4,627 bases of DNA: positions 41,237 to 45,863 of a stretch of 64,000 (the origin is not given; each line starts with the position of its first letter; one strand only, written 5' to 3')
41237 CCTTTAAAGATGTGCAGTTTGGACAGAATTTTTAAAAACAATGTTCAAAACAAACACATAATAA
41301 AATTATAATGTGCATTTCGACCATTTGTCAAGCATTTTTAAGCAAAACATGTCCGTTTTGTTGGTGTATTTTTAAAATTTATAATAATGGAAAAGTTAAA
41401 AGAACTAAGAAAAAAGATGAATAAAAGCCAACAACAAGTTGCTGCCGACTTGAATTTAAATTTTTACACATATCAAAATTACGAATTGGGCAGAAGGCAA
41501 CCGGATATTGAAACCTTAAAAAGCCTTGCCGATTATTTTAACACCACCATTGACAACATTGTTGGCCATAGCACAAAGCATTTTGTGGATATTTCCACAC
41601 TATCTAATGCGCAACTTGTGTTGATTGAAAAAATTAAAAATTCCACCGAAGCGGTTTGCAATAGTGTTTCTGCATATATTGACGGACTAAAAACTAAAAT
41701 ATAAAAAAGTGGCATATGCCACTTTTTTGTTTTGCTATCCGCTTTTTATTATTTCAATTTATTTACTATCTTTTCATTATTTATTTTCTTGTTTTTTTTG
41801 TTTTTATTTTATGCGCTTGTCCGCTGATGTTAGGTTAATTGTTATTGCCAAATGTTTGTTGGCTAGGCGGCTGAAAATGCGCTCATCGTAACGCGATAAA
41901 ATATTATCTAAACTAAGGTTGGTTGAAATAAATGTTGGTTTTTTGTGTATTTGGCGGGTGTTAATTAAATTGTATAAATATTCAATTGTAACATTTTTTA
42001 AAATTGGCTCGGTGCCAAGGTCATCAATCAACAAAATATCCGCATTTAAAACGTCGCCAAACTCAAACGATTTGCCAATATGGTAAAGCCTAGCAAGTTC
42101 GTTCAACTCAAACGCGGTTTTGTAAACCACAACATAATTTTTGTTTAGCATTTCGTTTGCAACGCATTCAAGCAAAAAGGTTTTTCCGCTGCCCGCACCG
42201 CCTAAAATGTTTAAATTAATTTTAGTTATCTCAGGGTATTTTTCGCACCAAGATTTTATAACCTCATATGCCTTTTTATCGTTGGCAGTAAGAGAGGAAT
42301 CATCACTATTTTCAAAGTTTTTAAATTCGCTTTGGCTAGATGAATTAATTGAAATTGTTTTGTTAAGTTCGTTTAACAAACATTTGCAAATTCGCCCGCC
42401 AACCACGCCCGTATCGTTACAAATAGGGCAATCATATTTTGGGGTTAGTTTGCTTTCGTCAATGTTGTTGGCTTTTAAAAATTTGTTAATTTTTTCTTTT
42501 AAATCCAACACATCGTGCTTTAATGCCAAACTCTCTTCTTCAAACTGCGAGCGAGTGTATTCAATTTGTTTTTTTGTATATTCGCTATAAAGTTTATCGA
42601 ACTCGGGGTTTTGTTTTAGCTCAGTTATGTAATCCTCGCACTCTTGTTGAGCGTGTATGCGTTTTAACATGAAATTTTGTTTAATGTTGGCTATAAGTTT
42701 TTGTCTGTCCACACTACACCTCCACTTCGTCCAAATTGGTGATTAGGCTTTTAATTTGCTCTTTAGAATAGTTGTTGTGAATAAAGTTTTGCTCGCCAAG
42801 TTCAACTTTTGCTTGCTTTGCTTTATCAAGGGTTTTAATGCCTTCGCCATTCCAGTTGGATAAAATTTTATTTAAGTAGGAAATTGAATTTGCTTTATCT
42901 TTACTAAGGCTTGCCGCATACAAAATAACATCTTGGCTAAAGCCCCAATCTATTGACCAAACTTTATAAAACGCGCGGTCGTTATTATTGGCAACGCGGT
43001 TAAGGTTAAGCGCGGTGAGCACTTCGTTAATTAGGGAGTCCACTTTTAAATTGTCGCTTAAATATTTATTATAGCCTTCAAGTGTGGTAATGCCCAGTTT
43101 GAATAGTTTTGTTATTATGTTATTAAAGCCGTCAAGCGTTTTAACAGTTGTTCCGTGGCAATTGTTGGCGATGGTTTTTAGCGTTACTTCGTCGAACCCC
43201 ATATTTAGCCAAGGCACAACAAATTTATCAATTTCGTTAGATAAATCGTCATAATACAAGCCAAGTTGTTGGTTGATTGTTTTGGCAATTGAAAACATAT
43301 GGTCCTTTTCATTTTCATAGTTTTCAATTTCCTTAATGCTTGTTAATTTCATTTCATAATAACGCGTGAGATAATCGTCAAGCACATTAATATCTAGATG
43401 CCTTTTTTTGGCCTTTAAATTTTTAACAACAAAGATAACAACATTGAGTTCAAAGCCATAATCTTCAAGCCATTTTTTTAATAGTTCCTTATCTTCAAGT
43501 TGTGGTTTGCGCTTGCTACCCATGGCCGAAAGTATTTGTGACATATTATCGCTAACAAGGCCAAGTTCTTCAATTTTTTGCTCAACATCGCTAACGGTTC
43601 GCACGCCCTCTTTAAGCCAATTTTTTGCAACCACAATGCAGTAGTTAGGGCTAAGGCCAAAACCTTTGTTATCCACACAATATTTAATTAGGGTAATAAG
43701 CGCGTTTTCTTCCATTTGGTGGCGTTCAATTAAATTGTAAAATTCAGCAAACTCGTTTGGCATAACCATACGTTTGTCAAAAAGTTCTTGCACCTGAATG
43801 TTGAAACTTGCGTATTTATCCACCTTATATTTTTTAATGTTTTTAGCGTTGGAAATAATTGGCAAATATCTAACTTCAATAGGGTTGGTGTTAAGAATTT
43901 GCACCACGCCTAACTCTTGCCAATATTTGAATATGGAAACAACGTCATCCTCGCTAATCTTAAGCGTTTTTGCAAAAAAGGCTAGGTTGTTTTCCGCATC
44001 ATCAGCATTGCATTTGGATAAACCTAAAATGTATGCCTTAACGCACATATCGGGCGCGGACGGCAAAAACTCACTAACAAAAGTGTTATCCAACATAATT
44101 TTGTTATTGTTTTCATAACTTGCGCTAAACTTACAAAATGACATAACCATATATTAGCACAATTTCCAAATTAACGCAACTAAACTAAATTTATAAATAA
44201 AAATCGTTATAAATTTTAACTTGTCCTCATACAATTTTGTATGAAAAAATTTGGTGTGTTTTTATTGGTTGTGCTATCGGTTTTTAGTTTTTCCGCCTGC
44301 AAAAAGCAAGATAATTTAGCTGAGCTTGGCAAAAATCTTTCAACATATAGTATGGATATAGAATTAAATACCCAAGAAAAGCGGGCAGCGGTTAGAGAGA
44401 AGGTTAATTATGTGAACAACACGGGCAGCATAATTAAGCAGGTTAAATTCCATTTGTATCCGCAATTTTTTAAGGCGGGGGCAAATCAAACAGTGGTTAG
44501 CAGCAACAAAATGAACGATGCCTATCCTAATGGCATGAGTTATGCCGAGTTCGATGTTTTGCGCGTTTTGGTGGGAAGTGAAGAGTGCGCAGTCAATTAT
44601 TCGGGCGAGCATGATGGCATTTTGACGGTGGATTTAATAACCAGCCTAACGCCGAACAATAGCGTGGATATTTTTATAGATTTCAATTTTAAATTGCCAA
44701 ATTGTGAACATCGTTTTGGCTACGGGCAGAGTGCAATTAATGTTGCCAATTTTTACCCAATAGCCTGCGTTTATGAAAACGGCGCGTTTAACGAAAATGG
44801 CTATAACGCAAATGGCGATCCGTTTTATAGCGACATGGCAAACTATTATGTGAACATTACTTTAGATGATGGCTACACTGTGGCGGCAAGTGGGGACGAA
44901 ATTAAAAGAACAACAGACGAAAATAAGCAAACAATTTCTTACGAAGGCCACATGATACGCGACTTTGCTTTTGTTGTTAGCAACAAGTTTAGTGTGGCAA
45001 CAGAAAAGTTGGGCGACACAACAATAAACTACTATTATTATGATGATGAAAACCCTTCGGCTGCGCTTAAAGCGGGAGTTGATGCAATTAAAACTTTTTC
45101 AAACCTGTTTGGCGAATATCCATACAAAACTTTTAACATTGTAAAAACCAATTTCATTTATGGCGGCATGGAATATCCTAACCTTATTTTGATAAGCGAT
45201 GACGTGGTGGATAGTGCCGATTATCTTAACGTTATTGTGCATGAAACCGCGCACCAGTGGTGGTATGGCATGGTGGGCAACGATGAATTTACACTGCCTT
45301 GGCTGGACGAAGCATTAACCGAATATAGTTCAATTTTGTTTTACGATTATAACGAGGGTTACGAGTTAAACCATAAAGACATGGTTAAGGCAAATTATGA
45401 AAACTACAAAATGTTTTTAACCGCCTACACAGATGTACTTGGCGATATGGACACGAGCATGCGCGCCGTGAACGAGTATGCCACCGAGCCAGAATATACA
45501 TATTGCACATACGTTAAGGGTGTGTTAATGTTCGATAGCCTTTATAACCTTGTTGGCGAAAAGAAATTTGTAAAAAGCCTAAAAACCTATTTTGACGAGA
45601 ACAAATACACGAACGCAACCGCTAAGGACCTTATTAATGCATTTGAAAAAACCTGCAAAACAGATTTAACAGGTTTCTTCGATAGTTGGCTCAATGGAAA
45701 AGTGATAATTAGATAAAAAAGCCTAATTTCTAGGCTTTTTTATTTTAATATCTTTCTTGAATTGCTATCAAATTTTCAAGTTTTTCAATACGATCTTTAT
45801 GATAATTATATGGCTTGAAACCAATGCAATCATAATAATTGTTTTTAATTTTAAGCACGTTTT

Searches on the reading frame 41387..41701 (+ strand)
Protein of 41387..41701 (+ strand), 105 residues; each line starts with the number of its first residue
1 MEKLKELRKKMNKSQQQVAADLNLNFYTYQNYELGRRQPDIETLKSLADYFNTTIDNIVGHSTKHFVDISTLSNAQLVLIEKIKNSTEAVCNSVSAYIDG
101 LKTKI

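Call 7: search_protein_families(library=pfam, proteins=[window:41387-41701:+], max_evalue=1)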
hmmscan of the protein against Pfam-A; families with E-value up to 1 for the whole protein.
window:41387-41701:+ (105 aa): 8 families
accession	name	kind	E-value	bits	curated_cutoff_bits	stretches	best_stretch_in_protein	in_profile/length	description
PF01381.28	HTH_3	-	3.1e-13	50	23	1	4-56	1-53/55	Helix-turn-helix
PF12844.13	HTH_19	-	3.6e-10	40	30.2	1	2-54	2-54/64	Helix-turn-helix domain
PF13560.12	HTH_31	-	1.2e-06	29.1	27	1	3-54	5-57/64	Helix-turn-helix domain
PF13443.12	HTH_26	-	7.5e-05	23.3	22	1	3-61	1-60/63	Cro/C1-type HTH DNA-binding domain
PF25600.1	TRIM_CC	-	0.011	16.1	30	1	36-105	3-73/142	TRIM protein coiled-coil region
PF22947.2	ULD_3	-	0.057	13.9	27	1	4-39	31-67/115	Leucine--tRNA ligase, ubiquitin-like domain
PF01442.23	Apolipoprotein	-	0.12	12.5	90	0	43-105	5-64/190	Apolipoprotein A1/A4/E domain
PF07471.18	Phage_Nu1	-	0.16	12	30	1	6-48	61-103/164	Phage DNA packaging protein Nu1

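Call 8: search_protein_families(library=phrogs, proteins=[window:41387-41701:+], max_evalue=1)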
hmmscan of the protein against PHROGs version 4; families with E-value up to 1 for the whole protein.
window:41387-41701:+ (105 aa): 28 families (the best 25 are shown)
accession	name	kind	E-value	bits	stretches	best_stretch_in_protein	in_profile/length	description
phrog_8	-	transcription regulation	5.5e-18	66.5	1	2-63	79-140/346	transcriptional regulator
phrog_2967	-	transcription regulation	2.5e-10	41.3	1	2-86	13-97/225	transcriptional regulator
phrog_3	-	transcription regulation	1.2e-09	39.5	1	1-64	90-151/430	transcriptional repressor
phrog_4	-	transcription regulation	6.9e-07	29.6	1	2-58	139-191/400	transcriptional repressor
phrog_1994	-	DNA, RNA and nucleotide metabolism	2.2e-06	28.7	1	1-68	1-69/170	DNA binding protein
phrog_5823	-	transcription regulation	4e-06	27.2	1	2-66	9-74/404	transcriptional regulator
phrog_2104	-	unknown function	5.7e-06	27.5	1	2-47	42-87/103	-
phrog_147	-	transcription regulation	1.5e-05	26.3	1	2-50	7-58/100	transcriptional regulator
phrog_30664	-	unknown function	6.3e-05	23.5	1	3-65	113-176/233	-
phrog_1373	-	transcription regulation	8.4e-05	23.6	1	2-72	66-136/166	transcriptional regulator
phrog_955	-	DNA, RNA and nucleotide metabolism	0.00036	21.3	1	3-64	28-92/142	HTH DNA binding protein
phrog_2439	-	transcription regulation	0.00036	20.5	1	2-56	10-64/367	transcriptional regulator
phrog_1124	-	transcription regulation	0.00054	20.6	1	3-52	12-60/177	transcriptional regulator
phrog_2328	-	transcription regulation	0.00057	20.7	1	4-51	20-67/128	transcriptional repressor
phrog_18248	-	transcription regulation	0.00075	19.7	1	2-69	5-71/264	transcriptional regulator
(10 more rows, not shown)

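Call 9: search_protein_families(library=ncbifam, proteins=[window:41387-41701:+], max_evalue=1)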
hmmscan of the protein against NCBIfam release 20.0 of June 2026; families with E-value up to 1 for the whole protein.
window:41387-41701:+ (105 aa): 11 families
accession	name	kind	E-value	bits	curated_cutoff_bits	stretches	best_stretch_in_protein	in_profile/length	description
NF041951.1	phage_RstR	subfamily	2.7e-16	59.8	80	1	2-101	5-99/108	RstR family transcriptional repressor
NF003162.0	PRK04140.1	equivalog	0.00019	20.6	263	1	2-58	129-185/317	transcriptional regulator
NF047948.1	male_kill_WMK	equivalog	0.0012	18.4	300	1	2-63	8-69/300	WO male-killing family protein Wmk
NF052239.1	antitox_spr1629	equivalog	0.0021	17.3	335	1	2-72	5-78/377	spr1629 family repressor/antitoxin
TIGR00270.2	TIGR00270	equivalog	0.0058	16.4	110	1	2-57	78-133/159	multiprotein bridging factor aMBF1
NF002750.0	PRK02793.1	equivalog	0.017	15.3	103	1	41-93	10-62/72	phi X174 lysis protein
NF047542.1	telomere_Tap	equivalog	0.025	13.3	600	1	5-52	23-70/695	telomere-associated protein Tap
NF041265.1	NadS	equivalog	0.035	14.4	60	1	3-46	34-77/94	NadS family protein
NF006506.0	PRK08942.1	equivalog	0.041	13.4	178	1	1-90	64-157/182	D-glycero-beta-D-manno-heptose 1,7-bisphosphate 7-phosphatase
NF007257.0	PRK09706.1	subfamily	0.045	13.6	101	1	2-53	8-59/135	transcriptional repressor DicA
TIGR03830.1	CxxCG_CxxCG_HTH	subfamily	0.057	13.2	61.8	1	3-41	69-107/127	type II TA system antitoxin MqsA family protein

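Call 47: search_protein_families(library=padloc, proteins=[window:41387-41701:+], max_evalue=1)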
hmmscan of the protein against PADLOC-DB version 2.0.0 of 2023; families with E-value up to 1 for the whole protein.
window:41387-41701:+ (105 aa): 11 families
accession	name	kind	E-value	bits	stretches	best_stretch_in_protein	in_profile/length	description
PDLC03954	RmrA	-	8.1e-09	32.9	1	2-104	13-115/380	-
PDLC02926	HTH_VI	-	1.3e-07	29.7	1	2-62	4-64/92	-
PDLC03952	RmrA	-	4.4e-06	23.8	1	2-70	25-93/395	-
PDLC04142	capH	-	5.1e-06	25.5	1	2-64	9-71/103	capH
PDLC03945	RmrA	-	0.00015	19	1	2-99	5-106/394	-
PDLC03951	RmrA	-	0.00039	17.5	1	2-58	11-67/400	-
PDLC04775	PDC-M69A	-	0.0009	17.7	1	5-88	13-91/113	-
PDLC03944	RmrA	-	0.001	16.2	1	2-94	9-101/384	-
PDLC03949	RmrA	-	0.0011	16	1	3-57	6-60/363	-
PDLC03947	RmrA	-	0.002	15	1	2-55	14-67/383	-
PDLC03665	Control_protein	-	0.0077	14.5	1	2-48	11-58/77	control protein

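Call 85: find_related_loci(query=A11, collection=metagenome_contigs, flank=3000)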
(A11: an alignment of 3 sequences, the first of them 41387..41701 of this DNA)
Query A11 (105 aa) in metagenome_contigs; peptide patterns used: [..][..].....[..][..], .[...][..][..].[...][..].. (x = any residue, [..] = any of these).
600 stretches matched a pattern (row limit reached: there are more); 90 encode a relative of the query (tblastn E <= 1e-3); the best 80 are kept; 80 distinct loci.
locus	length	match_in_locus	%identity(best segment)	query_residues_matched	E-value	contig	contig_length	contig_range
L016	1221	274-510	43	3-79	2e-14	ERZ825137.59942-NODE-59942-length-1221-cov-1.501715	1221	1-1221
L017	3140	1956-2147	48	3-64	4e-14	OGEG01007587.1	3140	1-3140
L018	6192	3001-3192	48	3-64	4e-14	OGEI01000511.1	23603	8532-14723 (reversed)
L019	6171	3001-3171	47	3-59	2e-13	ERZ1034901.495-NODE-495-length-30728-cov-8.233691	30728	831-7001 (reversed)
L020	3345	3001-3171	47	3-59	1e-12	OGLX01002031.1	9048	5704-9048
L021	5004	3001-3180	45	3-62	2e-12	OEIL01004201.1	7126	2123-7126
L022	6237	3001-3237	43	3-79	2e-12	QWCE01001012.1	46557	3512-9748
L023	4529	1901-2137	43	3-79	2e-12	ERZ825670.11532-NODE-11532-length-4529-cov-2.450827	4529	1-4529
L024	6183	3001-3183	43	2-62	4e-12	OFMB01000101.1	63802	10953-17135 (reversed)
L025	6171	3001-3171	47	3-59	7e-12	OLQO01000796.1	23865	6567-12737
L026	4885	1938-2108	47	3-59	9e-12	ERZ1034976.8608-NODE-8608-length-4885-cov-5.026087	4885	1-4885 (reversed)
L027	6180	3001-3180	43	2-61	8e-12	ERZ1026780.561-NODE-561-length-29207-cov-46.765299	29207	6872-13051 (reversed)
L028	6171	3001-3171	47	3-59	1e-11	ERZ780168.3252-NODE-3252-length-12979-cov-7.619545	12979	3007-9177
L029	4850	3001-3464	40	3-64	1e-11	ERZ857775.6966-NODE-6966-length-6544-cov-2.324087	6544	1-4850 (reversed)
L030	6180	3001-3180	42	2-61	2e-11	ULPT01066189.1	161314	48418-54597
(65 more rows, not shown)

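Call 86: find_related_loci(query=A11, collection=viral_contigs, flank=3000)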
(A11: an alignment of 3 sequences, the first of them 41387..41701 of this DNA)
Query A11 (105 aa) in viral_contigs; peptide patterns used: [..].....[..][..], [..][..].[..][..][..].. (x = any residue, [..] = any of these).
475 stretches matched a pattern; 14 encode a relative of the query (tblastn E <= 1e-3); 14 distinct loci.
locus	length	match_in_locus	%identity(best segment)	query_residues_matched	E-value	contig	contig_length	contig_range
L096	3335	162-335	38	3-60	5e-9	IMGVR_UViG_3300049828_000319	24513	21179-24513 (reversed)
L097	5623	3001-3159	36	2-54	2e-8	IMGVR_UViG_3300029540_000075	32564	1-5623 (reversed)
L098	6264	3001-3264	27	2-89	7e-8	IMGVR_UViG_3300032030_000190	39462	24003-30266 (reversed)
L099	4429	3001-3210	30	2-70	2e-7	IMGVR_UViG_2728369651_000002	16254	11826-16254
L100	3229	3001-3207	29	2-70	3e-7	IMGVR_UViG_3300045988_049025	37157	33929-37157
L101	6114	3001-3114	45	3-40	3e-7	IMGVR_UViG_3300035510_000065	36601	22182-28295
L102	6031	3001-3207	33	2-70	4e-7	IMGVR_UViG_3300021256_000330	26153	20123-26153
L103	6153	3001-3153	37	2-52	5e-7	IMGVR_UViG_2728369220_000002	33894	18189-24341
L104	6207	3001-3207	29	2-70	6e-7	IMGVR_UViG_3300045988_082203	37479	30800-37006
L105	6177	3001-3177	29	2-60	1e-6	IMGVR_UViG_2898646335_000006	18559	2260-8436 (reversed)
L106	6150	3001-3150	36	2-51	3e-6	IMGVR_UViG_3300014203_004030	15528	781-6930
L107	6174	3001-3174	29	2-59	5e-6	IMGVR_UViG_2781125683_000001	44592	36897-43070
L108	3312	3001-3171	32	3-59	5e-6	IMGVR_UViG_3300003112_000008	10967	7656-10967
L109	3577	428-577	36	2-51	8e-6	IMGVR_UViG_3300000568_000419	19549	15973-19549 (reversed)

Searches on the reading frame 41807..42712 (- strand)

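Call 18: search_protein_families(library=pfam, proteins=[window:41807-42712:-], max_evalue=0.001)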
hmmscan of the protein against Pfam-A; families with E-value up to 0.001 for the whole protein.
window:41807-42712:- (302 aa): 2 families
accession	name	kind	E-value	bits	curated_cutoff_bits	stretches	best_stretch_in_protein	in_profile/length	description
PF01695.23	IstB_IS21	-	4.7e-09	36.5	24.1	1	163-270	91-198/238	IstB-like ATP binding protein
PF00308.24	Bac_DnaA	-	2.7e-06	28.1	23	1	145-284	16-156/162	Bacterial DnaA ATPAse domain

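Call 66: search_protein_families(library=phrogs, proteins=[window:41807-42712:-], max_evalue=0.001)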
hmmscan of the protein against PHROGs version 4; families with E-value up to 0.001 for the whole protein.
window:41807-42712:- (302 aa): 5 families
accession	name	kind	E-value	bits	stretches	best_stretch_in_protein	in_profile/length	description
phrog_50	-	DNA, RNA and nucleotide metabolism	9.7e-34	118.3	1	47-301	233-511/570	DnaC-like helicase loader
phrog_3277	-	DNA, RNA and nucleotide metabolism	1.6e-18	68.1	1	164-296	10-151/168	DnaC-like helicase loader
phrog_26922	-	DNA, RNA and nucleotide metabolism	6.4e-09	37.3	1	223-294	11-81/92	DnaC-like helicase loader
phrog_325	-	DNA, RNA and nucleotide metabolism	1.3e-07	31.3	1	114-194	441-523/986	Dda-like helicase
phrog_15321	-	unknown function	1.8e-06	29.1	1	222-291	6-80/93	-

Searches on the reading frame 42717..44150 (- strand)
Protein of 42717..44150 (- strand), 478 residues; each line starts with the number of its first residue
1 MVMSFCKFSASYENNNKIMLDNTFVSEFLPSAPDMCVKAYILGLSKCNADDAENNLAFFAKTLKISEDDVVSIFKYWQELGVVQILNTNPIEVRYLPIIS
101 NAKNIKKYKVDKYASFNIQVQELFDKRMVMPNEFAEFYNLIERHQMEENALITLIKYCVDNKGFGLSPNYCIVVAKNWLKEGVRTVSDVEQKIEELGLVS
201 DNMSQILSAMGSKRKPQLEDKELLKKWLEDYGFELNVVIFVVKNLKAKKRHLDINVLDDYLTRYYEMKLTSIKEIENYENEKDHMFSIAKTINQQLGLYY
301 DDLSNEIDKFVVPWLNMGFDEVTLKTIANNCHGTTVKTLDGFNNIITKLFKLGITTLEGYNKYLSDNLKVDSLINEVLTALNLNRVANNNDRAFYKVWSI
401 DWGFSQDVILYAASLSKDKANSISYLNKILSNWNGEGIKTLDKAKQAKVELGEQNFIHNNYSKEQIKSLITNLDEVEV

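Call 18: search_protein_families(library=pfam, proteins=[window:42717-44150:-], max_evalue=0.001)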
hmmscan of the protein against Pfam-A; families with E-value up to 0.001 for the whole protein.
window:42717-44150:- (478 aa): 2 families
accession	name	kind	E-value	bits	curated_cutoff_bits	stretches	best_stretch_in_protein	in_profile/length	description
PF07261.16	DnaB_2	-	4.1e-30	103.7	22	3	126-192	9-73/74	Replication initiation and membrane attachment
PF10391.15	DNA_pol_lambd_f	-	0.00096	19.4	29.8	0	174-194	13-34/51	Fingers domain of DNA polymerase lambda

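Call 66: search_protein_families(library=phrogs, proteins=[window:42717-44150:-], max_evalue=0.001)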
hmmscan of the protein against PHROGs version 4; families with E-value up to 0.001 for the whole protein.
window:42717-44150:- (478 aa): 5 families
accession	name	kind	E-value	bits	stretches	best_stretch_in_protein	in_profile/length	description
phrog_186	-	DNA, RNA and nucleotide metabolism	3.3e-14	54.3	2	105-195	161-247/308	DnaD-like helicase loader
phrog_6493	-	DNA, RNA and nucleotide metabolism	8.5e-09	36.1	1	406-451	183-228/261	DnaD-like helicase loader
phrog_4016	-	DNA, RNA and nucleotide metabolism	5.6e-08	33.8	2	416-454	75-113/159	replication initiation protein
phrog_30969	-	DNA, RNA and nucleotide metabolism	2e-06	28.9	0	372-445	32-104/131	DnaD-like helicase loader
phrog_29927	-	DNA, RNA and nucleotide metabolism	4.7e-05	24.6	0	420-448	91-119/142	replication initiation protein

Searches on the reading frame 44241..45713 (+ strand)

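Call 19: search_protein_families(library=pfam, proteins=[window:44241-45713:+], max_evalue=0.001)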
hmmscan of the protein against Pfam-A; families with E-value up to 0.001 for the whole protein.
window:44241-45713:+ (491 aa): 1 family
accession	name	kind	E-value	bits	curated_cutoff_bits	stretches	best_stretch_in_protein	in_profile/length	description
PF01433.26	Peptidase_M1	-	2.2e-26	93.2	27.7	1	276-483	3-218/218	Peptidase family M1 domain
